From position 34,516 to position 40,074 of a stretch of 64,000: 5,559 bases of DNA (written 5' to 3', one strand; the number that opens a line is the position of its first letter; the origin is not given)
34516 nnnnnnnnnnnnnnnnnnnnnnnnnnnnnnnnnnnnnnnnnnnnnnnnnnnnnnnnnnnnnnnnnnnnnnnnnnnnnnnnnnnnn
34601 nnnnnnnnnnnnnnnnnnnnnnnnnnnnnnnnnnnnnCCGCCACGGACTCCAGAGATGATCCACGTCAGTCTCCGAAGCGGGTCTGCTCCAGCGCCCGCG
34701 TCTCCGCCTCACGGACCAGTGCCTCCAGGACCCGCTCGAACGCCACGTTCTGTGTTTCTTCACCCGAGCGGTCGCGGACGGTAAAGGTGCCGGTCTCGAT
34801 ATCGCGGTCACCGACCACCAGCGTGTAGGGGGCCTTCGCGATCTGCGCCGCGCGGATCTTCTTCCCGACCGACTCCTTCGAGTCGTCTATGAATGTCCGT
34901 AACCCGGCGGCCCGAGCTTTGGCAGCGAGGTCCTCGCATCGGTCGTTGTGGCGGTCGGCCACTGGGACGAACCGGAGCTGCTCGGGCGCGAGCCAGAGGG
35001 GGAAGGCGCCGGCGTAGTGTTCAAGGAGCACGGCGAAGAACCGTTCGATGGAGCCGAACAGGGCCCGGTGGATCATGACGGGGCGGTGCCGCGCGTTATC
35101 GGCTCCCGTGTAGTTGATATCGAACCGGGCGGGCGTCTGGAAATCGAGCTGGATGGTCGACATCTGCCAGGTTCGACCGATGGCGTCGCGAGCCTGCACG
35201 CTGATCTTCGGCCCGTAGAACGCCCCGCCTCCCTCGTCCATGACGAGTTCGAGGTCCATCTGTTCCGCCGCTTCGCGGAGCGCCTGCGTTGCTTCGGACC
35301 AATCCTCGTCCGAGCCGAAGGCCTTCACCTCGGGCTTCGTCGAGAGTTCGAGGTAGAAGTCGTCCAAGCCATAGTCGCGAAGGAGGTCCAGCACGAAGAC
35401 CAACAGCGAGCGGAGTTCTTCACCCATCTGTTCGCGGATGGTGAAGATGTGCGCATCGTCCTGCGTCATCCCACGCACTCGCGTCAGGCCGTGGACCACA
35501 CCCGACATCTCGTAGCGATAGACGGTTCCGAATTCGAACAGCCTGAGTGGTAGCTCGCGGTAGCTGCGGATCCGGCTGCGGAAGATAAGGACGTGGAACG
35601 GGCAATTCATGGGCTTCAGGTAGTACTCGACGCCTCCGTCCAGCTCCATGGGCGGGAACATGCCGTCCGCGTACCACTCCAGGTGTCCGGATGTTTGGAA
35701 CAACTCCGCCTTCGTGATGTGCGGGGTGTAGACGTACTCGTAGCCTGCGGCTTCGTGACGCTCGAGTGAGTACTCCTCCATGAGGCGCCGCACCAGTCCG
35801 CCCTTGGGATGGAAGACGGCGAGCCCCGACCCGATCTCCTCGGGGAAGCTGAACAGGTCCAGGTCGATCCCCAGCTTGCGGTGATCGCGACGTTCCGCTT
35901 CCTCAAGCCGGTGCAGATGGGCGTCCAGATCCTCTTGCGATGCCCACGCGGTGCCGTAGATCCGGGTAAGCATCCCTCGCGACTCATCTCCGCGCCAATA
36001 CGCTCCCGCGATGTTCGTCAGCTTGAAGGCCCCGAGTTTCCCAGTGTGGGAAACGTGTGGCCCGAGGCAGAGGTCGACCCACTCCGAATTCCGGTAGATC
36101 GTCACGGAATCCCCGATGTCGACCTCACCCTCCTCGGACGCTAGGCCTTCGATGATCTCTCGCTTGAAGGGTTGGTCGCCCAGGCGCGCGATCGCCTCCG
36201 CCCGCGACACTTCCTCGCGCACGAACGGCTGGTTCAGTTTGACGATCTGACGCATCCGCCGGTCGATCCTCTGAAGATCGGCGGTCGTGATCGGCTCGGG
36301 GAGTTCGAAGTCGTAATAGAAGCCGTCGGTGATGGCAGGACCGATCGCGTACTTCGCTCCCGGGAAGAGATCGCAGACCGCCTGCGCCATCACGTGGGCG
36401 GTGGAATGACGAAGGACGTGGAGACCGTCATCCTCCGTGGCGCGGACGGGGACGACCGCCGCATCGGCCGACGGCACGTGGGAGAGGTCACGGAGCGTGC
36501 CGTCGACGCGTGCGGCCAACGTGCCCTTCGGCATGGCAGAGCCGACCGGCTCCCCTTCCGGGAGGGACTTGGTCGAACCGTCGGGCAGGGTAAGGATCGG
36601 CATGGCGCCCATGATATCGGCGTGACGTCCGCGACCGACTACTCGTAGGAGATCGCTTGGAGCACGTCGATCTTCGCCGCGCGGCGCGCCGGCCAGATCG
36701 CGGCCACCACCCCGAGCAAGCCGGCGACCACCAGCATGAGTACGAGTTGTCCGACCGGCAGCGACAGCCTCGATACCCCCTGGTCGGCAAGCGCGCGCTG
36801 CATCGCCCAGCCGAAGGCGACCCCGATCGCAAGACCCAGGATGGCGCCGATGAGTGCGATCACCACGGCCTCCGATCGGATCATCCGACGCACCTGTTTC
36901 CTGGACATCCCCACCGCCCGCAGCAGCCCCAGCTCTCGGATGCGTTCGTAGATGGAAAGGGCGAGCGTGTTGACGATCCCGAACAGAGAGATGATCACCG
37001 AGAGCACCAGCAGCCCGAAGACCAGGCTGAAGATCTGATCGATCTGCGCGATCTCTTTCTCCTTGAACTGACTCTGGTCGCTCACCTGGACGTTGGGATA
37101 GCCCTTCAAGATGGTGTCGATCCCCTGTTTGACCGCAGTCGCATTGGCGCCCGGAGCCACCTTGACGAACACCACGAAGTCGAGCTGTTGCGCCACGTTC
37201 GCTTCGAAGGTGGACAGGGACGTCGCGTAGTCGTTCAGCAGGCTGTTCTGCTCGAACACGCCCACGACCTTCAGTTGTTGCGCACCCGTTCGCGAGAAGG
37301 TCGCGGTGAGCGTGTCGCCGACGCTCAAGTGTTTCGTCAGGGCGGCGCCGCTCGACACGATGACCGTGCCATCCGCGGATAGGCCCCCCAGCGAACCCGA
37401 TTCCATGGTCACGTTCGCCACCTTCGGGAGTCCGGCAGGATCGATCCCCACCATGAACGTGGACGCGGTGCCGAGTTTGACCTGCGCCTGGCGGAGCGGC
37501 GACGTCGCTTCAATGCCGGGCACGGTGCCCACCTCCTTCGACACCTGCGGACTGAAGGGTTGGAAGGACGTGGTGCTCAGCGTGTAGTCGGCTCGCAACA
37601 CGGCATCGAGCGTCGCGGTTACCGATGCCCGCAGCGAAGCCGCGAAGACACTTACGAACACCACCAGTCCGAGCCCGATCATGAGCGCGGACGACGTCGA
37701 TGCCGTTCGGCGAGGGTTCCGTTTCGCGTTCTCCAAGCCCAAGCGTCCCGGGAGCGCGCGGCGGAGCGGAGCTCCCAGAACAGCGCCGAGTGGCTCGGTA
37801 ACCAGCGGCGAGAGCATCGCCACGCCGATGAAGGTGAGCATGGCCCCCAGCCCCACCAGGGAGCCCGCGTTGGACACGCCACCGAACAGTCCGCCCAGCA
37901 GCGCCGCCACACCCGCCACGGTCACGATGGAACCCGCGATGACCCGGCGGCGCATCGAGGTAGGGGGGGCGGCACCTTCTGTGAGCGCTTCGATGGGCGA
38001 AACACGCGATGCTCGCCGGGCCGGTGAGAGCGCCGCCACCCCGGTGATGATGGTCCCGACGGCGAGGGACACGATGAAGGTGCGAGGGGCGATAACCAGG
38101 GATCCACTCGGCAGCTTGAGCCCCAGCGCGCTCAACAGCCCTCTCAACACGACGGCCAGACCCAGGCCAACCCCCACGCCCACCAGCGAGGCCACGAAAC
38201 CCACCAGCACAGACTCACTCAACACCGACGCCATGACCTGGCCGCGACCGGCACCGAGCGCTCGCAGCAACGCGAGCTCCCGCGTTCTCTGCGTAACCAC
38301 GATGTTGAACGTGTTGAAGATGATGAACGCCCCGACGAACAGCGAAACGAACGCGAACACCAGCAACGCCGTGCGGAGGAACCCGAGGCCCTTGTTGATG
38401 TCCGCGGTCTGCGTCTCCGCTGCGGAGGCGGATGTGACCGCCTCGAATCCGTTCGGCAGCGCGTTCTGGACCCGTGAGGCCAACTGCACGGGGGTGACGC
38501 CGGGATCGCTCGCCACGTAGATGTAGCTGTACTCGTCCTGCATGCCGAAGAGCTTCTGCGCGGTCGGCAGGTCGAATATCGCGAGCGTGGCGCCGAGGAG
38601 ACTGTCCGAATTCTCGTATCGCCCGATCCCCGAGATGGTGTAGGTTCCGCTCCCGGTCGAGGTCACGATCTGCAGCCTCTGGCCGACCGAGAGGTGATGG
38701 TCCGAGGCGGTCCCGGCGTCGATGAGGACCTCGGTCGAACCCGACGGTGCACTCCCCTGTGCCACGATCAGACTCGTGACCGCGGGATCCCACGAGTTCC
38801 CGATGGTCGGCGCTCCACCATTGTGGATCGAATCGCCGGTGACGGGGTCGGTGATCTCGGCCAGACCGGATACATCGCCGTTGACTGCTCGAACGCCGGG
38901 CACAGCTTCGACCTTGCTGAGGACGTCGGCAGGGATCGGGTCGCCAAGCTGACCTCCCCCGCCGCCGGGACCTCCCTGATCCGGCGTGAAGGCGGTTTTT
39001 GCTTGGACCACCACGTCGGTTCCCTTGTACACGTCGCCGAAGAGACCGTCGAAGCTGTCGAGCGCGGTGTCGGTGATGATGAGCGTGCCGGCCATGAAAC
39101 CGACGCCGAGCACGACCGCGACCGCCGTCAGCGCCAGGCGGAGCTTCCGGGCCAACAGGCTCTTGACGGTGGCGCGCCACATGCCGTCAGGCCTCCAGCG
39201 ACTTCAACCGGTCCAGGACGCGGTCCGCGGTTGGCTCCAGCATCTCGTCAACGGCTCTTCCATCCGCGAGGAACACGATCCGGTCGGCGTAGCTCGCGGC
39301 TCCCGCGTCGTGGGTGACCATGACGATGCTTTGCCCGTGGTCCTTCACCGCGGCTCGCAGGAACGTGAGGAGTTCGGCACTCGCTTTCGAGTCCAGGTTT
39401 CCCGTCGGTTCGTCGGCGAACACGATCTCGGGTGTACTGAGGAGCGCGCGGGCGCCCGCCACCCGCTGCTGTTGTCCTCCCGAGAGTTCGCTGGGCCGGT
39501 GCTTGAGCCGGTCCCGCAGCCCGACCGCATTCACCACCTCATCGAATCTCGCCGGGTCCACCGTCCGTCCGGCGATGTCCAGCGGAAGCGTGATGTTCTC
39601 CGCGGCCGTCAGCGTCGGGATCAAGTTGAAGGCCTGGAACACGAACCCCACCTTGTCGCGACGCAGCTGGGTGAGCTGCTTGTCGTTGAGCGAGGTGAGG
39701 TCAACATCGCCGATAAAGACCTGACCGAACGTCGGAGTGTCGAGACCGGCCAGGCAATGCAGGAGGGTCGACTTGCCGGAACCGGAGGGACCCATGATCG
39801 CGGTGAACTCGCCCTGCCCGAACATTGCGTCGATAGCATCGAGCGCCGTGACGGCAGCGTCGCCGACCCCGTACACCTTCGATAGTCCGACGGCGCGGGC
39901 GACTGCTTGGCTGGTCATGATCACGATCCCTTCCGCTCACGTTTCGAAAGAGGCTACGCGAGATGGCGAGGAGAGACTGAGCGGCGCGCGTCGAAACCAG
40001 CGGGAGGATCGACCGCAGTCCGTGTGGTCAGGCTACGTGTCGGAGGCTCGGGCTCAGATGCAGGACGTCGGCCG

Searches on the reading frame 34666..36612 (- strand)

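Call 28: search_protein_families(library=pfam, max_evalue=0.001, proteins=[window:34666-36612:-])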
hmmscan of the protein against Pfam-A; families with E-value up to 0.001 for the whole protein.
window:34666-36612:- (648 aa): 3 families
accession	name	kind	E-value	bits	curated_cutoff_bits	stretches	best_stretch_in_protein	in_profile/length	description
PF00587.30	tRNA-synt_2b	-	6.9e-43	147.2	29.3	1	326-533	7-179/179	tRNA synthetase class II core domain (G, H, P, S and T)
PF03129.25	HGTP_anticodon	-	1.1e-20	74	21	1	547-633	3-92/94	Anticodon binding domain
PF07973.19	tRNA_SAD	-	2.9e-14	53.2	24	1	170-219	1-44/44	Threonyl and Alanyl tRNA synthetase second additional domain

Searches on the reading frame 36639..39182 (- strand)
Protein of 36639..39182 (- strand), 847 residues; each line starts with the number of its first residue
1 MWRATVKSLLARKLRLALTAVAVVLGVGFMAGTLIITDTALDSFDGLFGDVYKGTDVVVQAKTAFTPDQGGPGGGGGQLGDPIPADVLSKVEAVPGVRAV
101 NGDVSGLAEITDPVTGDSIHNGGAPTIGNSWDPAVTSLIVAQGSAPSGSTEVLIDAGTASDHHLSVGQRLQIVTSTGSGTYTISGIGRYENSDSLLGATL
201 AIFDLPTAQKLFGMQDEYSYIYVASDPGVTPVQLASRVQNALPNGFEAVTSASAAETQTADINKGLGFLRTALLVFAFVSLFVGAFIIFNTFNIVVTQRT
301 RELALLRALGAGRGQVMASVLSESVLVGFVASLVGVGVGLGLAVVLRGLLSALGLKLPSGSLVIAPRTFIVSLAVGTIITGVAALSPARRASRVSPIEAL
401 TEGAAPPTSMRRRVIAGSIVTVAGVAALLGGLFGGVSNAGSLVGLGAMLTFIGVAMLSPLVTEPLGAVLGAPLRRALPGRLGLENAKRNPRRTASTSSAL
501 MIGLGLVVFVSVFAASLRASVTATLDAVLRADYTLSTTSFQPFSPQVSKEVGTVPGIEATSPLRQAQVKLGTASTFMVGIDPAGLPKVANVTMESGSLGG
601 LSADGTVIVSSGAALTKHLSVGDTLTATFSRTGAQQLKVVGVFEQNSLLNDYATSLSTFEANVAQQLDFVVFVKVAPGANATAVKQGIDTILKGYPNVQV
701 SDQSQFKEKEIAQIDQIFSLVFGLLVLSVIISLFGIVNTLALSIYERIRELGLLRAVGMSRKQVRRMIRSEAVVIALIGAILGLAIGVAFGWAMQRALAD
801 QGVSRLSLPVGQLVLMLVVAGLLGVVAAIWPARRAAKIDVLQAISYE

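Call 28: search_protein_families(library=pfam, max_evalue=0.001, proteins=[window:36639-39182:-])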
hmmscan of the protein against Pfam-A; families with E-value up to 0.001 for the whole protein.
window:36639-39182:- (847 aa): 2 families
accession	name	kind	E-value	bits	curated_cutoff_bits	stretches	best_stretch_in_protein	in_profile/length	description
PF02687.27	FtsX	-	5.3e-39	133.4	25.5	2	724-839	3-119/120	FtsX-like permease C-terminal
PF12704.14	MacB_PCD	-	6.7e-27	95.6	27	2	17-240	2-206/207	MacB-like periplasmic core domain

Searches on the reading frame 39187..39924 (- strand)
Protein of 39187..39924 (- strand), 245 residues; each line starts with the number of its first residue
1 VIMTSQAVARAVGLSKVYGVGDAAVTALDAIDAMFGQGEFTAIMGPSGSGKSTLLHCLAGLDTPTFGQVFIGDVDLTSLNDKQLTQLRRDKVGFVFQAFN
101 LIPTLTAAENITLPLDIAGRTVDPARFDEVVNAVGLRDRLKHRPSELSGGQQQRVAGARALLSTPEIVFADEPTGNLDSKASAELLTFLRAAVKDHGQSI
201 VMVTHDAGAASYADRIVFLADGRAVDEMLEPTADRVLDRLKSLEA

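Call 28: search_protein_families(library=pfam, max_evalue=0.001, proteins=[window:39187-39924:-])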
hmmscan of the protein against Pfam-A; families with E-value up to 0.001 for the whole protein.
window:39187-39924:- (245 aa): 7 families
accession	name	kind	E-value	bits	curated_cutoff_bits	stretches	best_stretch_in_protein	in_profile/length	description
PF00005.33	ABC_tran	-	4.9e-32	111.8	25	1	29-174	2-136/137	ABC transporter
PF13304.12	AAA_21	-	1.8e-07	31.9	27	0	40-61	1-22/304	AAA domain, putative AbiEii toxin, Type IV TA system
PF02463.25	SMC_N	-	3.8e-05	23.7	40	0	37-57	23-43/220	RecF/RecN/SMC N terminal domain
PF13555.12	AAA_29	-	0.0001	22.4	27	1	34-58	18-42/61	P-loop containing region of AAA domain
PF13191.12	AAA_16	-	0.00019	22.4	32.6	1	30-167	15-104/167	AAA ATPase domain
PF03193.22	RsgA_GTPase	-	0.00054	20.3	30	1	16-60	85-128/174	RsgA GTPase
PF13401.12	AAA_22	-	0.00091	20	27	0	39-200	6-118/130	AAA domain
